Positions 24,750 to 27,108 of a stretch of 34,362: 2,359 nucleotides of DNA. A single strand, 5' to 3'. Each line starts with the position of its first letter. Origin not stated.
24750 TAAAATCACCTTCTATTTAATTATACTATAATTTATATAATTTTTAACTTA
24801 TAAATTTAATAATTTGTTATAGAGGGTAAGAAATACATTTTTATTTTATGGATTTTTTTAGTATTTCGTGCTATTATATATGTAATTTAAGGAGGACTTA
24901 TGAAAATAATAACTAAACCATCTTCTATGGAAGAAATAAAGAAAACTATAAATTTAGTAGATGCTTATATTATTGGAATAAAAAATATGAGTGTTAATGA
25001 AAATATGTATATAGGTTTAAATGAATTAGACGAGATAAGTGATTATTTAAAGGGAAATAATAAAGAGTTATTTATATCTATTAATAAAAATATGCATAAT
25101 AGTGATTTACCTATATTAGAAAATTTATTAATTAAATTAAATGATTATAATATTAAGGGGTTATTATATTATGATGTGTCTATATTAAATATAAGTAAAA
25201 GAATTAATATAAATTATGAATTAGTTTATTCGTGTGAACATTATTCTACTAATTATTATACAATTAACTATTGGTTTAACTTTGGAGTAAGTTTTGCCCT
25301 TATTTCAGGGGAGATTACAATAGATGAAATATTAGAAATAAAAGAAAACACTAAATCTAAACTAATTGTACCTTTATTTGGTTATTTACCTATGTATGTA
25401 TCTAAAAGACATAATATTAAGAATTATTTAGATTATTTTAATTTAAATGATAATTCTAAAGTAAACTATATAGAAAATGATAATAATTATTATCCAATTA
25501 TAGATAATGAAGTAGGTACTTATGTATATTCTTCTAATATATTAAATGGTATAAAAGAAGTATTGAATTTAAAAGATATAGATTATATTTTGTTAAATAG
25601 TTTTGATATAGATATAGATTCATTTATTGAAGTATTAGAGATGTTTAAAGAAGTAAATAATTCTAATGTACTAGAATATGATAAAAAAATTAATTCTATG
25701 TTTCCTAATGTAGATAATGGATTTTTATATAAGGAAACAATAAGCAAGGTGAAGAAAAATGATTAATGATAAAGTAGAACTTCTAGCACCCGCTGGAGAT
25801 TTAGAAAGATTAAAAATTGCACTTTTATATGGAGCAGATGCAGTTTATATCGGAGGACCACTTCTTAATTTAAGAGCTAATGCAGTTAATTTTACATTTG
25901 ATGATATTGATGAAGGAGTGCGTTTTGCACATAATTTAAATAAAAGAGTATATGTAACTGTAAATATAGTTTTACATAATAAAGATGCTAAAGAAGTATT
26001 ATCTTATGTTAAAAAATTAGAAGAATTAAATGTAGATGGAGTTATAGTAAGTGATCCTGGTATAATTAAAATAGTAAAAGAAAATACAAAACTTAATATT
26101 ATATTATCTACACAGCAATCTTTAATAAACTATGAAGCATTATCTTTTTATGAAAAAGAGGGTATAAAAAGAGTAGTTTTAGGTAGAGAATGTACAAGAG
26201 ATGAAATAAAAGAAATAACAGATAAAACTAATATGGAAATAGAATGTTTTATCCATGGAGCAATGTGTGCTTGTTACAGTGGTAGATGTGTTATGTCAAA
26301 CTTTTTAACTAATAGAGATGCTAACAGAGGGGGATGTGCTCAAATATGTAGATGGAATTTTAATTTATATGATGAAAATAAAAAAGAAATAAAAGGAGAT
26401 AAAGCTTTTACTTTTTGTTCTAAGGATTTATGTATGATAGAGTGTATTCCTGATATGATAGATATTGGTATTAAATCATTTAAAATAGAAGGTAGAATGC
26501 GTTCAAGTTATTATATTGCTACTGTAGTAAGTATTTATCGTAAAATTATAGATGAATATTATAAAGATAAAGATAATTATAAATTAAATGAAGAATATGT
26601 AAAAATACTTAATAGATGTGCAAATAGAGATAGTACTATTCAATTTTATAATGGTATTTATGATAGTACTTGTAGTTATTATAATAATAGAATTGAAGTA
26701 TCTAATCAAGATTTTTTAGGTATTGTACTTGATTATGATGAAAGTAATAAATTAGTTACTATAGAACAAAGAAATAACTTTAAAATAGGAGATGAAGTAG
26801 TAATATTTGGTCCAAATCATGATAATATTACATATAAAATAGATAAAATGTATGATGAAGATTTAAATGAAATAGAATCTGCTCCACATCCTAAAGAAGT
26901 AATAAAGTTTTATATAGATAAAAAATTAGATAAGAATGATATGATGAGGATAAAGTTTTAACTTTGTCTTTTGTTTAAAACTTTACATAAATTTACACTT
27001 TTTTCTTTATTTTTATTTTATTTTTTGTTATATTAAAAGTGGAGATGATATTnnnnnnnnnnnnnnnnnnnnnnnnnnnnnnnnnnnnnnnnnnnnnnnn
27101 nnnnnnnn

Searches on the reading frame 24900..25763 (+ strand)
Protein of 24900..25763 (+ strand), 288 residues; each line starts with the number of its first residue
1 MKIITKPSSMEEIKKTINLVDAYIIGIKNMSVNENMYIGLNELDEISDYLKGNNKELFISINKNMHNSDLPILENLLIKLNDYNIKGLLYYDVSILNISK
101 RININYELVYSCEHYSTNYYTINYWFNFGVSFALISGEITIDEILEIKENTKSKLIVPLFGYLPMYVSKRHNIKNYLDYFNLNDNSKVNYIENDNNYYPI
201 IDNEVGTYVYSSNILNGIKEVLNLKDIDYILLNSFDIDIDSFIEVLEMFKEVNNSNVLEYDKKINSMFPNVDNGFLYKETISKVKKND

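Call 23: search_protein_families(library=pfam, proteins=[window:24900-25763:+], max_evalue=0.001)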
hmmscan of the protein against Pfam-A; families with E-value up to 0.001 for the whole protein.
window:24900-25763:+ (288 aa): 1 family
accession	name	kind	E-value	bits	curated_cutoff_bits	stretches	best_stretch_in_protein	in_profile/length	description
PF01136.24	Peptidase_U32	-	1e-15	58.1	22.4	1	73-228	4-168/233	Peptidase family U32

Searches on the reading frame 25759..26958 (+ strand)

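Call 23: search_protein_families(library=pfam, proteins=[window:25759-26958:+], max_evalue=0.001)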
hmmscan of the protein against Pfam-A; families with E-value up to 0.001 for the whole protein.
window:25759-26958:+ (400 aa): 2 families
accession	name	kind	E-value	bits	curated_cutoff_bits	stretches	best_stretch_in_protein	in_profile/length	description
PF01136.24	Peptidase_U32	-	5.9e-82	274.9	22.4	1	79-299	3-229/233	Peptidase family U32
PF16325.11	Peptidase_U32_C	-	1.9e-29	102.1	28.2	1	316-397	2-83/83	Peptidase family U32 C-terminal domain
